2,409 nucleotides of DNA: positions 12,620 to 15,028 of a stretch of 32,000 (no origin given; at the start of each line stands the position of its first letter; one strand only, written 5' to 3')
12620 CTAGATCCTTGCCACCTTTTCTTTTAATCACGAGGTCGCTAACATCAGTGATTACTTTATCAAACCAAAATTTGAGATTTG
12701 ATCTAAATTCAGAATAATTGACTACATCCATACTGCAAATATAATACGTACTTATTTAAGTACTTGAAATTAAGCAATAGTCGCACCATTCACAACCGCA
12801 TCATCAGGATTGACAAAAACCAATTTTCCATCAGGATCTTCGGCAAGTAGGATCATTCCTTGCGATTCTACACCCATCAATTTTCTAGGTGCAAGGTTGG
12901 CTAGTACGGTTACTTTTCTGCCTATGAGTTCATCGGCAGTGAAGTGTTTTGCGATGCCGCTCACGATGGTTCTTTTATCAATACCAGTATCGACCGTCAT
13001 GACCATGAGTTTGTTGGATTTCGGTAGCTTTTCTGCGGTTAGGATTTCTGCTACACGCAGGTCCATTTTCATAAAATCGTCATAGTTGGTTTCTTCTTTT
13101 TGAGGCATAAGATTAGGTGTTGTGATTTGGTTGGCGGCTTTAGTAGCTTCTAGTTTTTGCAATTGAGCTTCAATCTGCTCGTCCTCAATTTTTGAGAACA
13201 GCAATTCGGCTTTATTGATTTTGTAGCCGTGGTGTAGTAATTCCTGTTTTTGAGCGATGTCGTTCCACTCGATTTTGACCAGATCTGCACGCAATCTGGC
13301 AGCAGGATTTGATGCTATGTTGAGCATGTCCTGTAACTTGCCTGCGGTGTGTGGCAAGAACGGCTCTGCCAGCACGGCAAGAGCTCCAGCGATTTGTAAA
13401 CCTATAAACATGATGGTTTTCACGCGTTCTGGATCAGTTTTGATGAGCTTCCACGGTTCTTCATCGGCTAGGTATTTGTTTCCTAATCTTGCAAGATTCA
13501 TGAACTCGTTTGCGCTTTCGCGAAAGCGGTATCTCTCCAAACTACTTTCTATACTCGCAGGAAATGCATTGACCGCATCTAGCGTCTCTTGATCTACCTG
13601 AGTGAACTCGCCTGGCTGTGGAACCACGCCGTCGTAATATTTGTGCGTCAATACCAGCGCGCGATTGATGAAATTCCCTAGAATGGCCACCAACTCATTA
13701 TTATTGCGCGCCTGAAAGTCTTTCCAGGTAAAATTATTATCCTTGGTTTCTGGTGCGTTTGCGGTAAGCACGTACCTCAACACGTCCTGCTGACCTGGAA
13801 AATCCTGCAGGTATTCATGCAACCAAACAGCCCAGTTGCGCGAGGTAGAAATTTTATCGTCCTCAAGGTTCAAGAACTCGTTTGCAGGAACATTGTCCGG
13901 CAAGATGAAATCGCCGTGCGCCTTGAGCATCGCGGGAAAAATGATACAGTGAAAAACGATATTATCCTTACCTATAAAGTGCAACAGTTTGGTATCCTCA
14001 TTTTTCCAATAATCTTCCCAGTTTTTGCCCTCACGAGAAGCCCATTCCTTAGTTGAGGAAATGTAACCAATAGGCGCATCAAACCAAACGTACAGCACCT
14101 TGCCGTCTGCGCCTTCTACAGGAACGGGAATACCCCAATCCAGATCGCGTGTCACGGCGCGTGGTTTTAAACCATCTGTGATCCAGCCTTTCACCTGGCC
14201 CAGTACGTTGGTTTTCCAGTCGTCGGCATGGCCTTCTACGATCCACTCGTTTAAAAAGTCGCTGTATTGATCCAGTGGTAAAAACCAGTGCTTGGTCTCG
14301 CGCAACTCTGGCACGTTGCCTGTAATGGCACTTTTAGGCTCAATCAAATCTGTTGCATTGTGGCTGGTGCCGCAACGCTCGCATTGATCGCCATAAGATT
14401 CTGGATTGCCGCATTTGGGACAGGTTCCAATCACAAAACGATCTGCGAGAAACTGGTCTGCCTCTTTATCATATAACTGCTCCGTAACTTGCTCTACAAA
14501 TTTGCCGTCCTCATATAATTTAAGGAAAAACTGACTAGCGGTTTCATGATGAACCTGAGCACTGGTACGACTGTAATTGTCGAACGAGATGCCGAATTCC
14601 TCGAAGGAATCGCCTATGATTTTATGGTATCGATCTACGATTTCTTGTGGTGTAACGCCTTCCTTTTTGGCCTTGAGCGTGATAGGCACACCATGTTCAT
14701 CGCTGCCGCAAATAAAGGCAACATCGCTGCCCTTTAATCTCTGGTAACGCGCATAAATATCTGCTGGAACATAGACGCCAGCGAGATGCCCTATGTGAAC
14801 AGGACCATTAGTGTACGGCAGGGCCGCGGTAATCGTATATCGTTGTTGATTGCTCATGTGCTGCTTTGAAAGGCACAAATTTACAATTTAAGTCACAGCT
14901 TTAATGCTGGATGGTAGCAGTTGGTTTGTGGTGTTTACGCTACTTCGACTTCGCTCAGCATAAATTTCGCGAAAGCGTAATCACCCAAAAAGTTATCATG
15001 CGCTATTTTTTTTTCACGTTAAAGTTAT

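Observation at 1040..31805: A perfect palindrome (core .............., up to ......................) recurs 11 times in 32 kb, in both intergenic and coding DNA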

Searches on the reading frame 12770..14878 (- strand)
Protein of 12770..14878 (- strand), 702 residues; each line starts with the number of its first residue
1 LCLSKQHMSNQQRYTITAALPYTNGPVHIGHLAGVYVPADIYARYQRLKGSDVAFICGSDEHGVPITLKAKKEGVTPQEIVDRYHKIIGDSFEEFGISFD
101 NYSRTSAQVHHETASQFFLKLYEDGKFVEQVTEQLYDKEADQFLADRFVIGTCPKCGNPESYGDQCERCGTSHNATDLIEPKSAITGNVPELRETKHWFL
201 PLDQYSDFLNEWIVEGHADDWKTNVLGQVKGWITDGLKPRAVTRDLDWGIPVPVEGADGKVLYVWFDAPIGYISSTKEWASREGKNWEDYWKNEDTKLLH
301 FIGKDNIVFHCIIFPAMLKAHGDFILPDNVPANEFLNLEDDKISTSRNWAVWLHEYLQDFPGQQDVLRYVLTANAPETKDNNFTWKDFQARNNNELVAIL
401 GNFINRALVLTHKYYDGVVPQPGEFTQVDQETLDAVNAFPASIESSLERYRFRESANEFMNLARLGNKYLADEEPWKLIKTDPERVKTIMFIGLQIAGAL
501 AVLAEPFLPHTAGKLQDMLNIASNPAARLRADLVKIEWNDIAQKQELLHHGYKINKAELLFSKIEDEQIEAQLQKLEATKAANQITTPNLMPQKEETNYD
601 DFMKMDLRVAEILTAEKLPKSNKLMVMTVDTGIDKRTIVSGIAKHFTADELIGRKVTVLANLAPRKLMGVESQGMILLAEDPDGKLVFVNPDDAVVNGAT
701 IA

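Call 8: search_protein_families(library=ncbifam, proteins=[window:12770-14878:-])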
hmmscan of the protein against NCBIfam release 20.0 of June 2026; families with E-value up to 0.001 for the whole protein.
window:12770-14878:- (702 aa): 27 families (the best 25 are shown)
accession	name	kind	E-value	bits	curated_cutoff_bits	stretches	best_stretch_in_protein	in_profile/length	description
NF001100.0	PRK00133.1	equivalog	1.1e-261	870.2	587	1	9-701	2-675/676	methionine--tRNA ligase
TIGR00398.1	metG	equivalog_domain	5.7e-168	559.9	336.35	1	15-565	2-530/530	methionine--tRNA ligase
NF008900.0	PRK12267.1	equivalog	1.8e-134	449.6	598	1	11-701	3-647/648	methionine--tRNA ligase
NF008859.0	PRK11893.2-1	equivalog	1.3e-53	182.7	553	1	12-468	2-445/498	methionine--tRNA ligase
NF008863.0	PRK11893.2-5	equivalog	1.6e-48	165.6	551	1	8-453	1-445/531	methionine--tRNA ligase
TIGR00399.1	metG_C_term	equivalog_domain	4e-39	133.6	116.65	1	566-701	6-138/139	methionine--tRNA ligase subunit beta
NF008860.0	PRK11893.2-2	equivalog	6.4e-37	127.7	761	2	299-517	329-545/583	methionine--tRNA ligase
NF008861.0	PRK11893.2-3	equivalog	9.4e-26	90.5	633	1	8-390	1-382/496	methionine--tRNA ligase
NF008957.0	PRK12300.1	subfamily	1.8e-20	72.5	677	2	8-89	28-108/946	leucine--tRNA ligase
NF009687.0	PRK13208.1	equivalog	1.7e-18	66.2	738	2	9-139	35-179/801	valine--tRNA ligase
NF007492.0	PRK10089.1-1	equivalog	1e-17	64.1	150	1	597-701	4-109/110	tRNA-binding protein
NF007495.0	PRK10089.1-4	equivalog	2e-17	63.7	117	1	595-700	3-111/113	tRNA-binding protein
TIGR00396.1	leuS_bact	equivalog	1.9e-16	59.4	548.4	1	7-158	24-179/843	leucine--tRNA ligase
NF007494.0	PRK10089.1-3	equivalog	5.4e-16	58.5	109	1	595-701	2-111/112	tRNA-binding protein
TIGR00422.1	valS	equivalog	2.8e-15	55.4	612.1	2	8-73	29-93/863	valine--tRNA ligase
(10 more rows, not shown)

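Call 25: search_solved_structures(query=window:12770-14878:-, show_alignments=1, max_evalue=1e-50)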
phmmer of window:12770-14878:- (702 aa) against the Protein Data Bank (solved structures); distinct sequences matched with E-value up to 1e-50: 18.
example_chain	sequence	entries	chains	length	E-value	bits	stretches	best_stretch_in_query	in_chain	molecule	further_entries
1rqg_A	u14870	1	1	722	3.9e-188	630.3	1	13-569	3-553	Methionyl-tRNA synthetase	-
5gl7_A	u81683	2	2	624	2.8e-120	406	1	10-579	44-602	Methionine--tRNA ligase, cytoplasmic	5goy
6wq6_A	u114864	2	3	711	3.6e-107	362.7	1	14-520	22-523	Methionine--tRNA ligase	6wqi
6spp_A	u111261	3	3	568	2.4e-99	336.8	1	12-573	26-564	Methionine--tRNA ligase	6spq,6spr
1p7p_A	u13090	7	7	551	3.3e-99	336.4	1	13-574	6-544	Methionyl-tRNA synthetase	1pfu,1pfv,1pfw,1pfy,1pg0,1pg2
6spn_A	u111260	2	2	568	3.4e-99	336.3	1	12-573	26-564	Methionine--tRNA ligase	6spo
1f4l_A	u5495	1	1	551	3.4e-99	336.3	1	13-574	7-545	METHIONYL-TRNA SYNTHETASE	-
3h9c_A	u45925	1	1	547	4.5e-99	335.9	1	13-573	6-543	Methionyl-tRNA synthetase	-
8bru_A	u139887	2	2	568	6.3e-99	335.4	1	12-573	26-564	Methionine--tRNA ligase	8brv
8brw_A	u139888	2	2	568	1.6e-98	334.1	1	12-573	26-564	Methionine--tRNA ligase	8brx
1qqt_A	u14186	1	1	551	3.5e-98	333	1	13-574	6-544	METHIONYL-TRNA SYNTHETASE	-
3h97_A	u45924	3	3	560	1e-95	324.8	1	12-573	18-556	Methionyl-tRNA synthetase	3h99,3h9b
5urb_A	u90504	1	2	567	3.5e-95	323.1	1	10-547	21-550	Methionine--tRNA ligase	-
7ulz_A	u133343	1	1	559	8.1e-95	321.9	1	6-523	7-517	Methionine--tRNA ligase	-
6wqs_A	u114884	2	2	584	1.3e-92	314.6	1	14-520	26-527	Methionine--tRNA ligase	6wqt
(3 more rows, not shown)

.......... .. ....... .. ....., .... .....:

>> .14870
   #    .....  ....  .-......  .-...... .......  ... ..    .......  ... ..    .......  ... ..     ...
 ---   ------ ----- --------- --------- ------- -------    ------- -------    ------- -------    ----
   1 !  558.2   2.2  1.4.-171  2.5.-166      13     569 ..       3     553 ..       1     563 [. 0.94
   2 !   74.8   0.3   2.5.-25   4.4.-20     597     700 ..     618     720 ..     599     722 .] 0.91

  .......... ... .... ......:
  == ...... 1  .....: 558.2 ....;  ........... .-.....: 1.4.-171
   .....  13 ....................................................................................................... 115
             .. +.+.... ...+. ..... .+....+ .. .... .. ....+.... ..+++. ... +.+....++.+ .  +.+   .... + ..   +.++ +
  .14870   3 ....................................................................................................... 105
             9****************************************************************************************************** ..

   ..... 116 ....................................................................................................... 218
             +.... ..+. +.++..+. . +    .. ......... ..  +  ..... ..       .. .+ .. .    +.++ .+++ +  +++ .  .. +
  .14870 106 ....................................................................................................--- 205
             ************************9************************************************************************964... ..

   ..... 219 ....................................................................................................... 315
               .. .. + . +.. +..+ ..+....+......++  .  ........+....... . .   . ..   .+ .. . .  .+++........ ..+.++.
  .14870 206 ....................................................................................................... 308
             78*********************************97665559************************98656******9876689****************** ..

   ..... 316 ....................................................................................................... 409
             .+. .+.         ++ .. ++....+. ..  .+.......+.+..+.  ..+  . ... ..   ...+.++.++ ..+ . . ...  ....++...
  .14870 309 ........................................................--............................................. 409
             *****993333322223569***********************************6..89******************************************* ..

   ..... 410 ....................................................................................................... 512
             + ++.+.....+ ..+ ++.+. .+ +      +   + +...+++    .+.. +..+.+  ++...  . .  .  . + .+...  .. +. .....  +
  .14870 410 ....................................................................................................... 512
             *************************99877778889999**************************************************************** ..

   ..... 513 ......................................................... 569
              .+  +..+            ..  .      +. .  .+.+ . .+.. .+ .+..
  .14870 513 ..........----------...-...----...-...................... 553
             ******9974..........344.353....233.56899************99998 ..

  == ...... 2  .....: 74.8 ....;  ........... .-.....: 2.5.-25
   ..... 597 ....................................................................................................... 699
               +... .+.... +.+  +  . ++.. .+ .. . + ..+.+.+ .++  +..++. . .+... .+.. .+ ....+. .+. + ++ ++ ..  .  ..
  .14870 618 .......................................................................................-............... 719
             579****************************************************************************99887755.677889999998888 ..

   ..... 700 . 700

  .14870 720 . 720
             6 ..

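Call 26: find_homologous_proteins(query=window:12770-14878:-, max_evalue=1e-100)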
Query window:12770-14878:- (702 aa): 8000 proteins with E <= 1e-100 among 8000 candidates; the best 120 are listed.
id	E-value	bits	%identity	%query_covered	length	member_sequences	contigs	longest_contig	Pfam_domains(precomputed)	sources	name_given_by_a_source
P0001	0.0e+0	1620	100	99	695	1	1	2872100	PF09334.18,PF00133.29,PF01588.27,PF19303.6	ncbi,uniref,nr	ncbi:methionine--tRNA ligase [Nonlabens ponticola]|uniref:Methionine--tRNA ligase n=1 Tax=Nonlabens 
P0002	0.0e+0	1555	95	99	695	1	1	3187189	PF09334.18,PF00133.29,PF01588.27,PF19303.6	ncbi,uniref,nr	ncbi:methionine--tRNA ligase [Nonlabens agnitus]|uniref:Methionine--tRNA ligase n=1 Tax=Nonlabens ag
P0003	0.0e+0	1549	95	99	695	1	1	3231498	PF09334.18,PF00133.29,PF01588.27,PF19303.6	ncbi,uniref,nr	ncbi:methionyl-tRNA synthetase [Nonlabens sp. YIK11]|uniref:methionine--tRNA ligase n=1 Tax=Nonlaben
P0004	0.0e+0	1528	93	99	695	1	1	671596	PF09334.18,PF08264.20,PF00133.29,PF01588.27,PF19303.6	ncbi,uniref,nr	ncbi:methionine--tRNA ligase [Nonlabens antarcticus]|uniref:methionine--tRNA ligase n=1 Tax=Nonlaben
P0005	0.0e+0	1526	93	99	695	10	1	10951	PF09334.18,PF08264.20,PF00133.29,PF01588.27,PF19303.6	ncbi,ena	-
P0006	0.0e+0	1518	92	99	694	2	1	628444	PF09334.18,PF08264.20,PF00133.29,PF01588.27,PF19303.6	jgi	jgi:methionyl-tRNA synthetase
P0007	0.0e+0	1514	93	99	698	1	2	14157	PF09334.18,PF00133.29,PF01588.27,PF19303.6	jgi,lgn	jgi:methionyl-tRNA synthetase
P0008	0.0e+0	1509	92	99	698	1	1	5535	PF09334.18,PF00133.29,PF01588.27,PF19303.6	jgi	jgi:methionyl-tRNA synthetase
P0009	0.0e+0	1465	90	99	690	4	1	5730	PF09334.18,PF08264.20,PF00133.29,PF01588.27,PF19303.6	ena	-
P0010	0.0e+0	1428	86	99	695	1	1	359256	PF09334.18,PF08264.20,PF00133.29,PF01588.27,PF19303.6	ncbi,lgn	ncbi:MAG: methionine--tRNA ligase [Nonlabens sp.]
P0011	0.0e+0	1381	83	99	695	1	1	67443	PF09334.18,PF08264.20,PF00133.29,PF01588.27,PF19303.6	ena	-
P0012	0.0e+0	1378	82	99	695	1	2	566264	PF09334.18,PF08264.20,PF00133.29,PF01588.27,PF19303.6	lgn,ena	-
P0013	0.0e+0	1378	84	99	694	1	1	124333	PF09334.18,PF08264.20,PF00133.29,PF01588.27,PF19303.6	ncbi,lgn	ncbi:MAG: methionine--tRNA ligase [Nonlabens sp.]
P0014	0.0e+0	1376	82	99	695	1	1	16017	PF09334.18,PF08264.20,PF00133.29,PF01588.27,PF19303.6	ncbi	-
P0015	0.0e+0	1373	83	99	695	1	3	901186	PF09334.18,PF08264.20,PF00133.29,PF01588.27,PF19303.6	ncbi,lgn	-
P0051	0.0e+0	1318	80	99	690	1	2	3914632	PF09334.18,PF00133.29,PF01588.27,PF19303.6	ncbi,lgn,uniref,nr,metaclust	ncbi:methionyl-tRNA synthetase [Nonlabens dokdonensis]|uniref:Methionine--tRNA ligase n=2 Tax=Nonlab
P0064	0.0e+0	1280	77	99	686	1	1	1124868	PF09334.18,PF08264.20,PF00133.29,PF01588.27,PF19303.6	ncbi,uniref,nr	ncbi:methionine--tRNA ligase [Nonlabens xiamenensis]|uniref:methionine--tRNA ligase n=1 Tax=Nonlaben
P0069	0.0e+0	1240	75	98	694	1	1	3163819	PF09334.18,PF08264.20,PF00133.29,PF01588.27,PF19303.6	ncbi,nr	ncbi:methionine--tRNA ligase [Croceiramulus getboli]|nr:methionine--tRNA ligase [Flavobacteriaceae b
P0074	0.0e+0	1229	74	99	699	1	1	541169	PF09334.18,PF08264.20,PF00133.29,PF01588.27,PF19303.6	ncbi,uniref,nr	ncbi:methionyl-tRNA synthetase [Aequorivita aquimaris]|uniref:Methionine--tRNA ligase n=1 Tax=Aequor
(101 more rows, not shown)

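Call 30: find_encoding_contigs(protein=P0002, flank=10000, max_places=1)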
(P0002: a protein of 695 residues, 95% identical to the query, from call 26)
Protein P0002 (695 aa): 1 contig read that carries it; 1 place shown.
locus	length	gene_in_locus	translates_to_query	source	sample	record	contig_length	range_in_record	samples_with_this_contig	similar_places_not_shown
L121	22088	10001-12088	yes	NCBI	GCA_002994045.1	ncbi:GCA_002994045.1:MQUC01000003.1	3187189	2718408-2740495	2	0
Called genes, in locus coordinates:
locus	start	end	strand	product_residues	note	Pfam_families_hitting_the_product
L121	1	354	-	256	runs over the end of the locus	PF06028:DUF915 (faint), PF07819:PGAP1 (faint), PF12146:Hydrolase_4, PF00561:Abhydrolase_1, PF00975:Thioesterase, PF05057:DUF676 (weak), PF12697:Abhydrolase_6, PF03096:Ndr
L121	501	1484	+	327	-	PF03372:Exo_endo_phos, PF19580:Exo_endo_phos_3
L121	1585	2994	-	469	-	PF18942:DUF5689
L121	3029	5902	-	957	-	PF13620:CarboxypepD_reg, PF13715:CarbopepD_reg_2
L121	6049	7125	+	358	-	PF19580:Exo_endo_phos_3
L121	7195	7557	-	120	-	PF08378:NERD (weak), PF01939:NucS_C (faint), PF02021:UPF0102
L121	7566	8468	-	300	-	PF02016:Peptidase_S66, PF17676:Peptidase_S66C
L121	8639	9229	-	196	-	-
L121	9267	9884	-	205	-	-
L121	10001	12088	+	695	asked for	PF00133:tRNA-synt_1, PF09334:tRNA-synt_1g, PF19303:Anticodon_3, PF01588:tRNA_bind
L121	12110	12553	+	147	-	-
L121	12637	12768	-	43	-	-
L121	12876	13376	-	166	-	-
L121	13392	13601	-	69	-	PF13396:PLDc_N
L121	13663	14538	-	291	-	PF02678:Pirin, PF05726:Pirin_C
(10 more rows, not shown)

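Call 31: find_encoding_contigs(protein=P0004, flank=10000, max_places=1)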
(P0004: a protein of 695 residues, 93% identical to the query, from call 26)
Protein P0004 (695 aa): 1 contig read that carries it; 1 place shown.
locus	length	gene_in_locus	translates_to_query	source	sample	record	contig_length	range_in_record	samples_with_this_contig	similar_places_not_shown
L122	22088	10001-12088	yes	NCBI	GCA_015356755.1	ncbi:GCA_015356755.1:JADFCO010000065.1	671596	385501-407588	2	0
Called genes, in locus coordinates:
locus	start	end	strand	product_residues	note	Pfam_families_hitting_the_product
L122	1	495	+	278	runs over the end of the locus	PF00561:Abhydrolase_1, PF12146:Hydrolase_4, PF12697:Abhydrolase_6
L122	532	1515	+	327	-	PF03372:Exo_endo_phos (weak), PF19580:Exo_endo_phos_3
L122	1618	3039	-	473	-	PF18942:DUF5689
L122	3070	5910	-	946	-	PF13620:CarboxypepD_reg, PF13715:CarbopepD_reg_2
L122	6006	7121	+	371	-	PF19580:Exo_endo_phos_3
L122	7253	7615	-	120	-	PF01939:NucS_C (weak), PF08378:NERD, PF02021:UPF0102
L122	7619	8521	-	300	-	PF02016:Peptidase_S66, PF17676:Peptidase_S66C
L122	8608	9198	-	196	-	-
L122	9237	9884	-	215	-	-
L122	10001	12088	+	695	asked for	PF00133:tRNA-synt_1, PF09334:tRNA-synt_1g, PF19303:Anticodon_3, PF08264:Anticodon_1 (faint), PF01588:tRNA_bind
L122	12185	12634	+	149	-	-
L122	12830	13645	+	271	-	PF08239:SH3_3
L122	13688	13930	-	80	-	PF13396:PLDc_N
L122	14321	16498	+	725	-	PF07715:Plug, PF00593:TonB_dep_Rec_b-barrel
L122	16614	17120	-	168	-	-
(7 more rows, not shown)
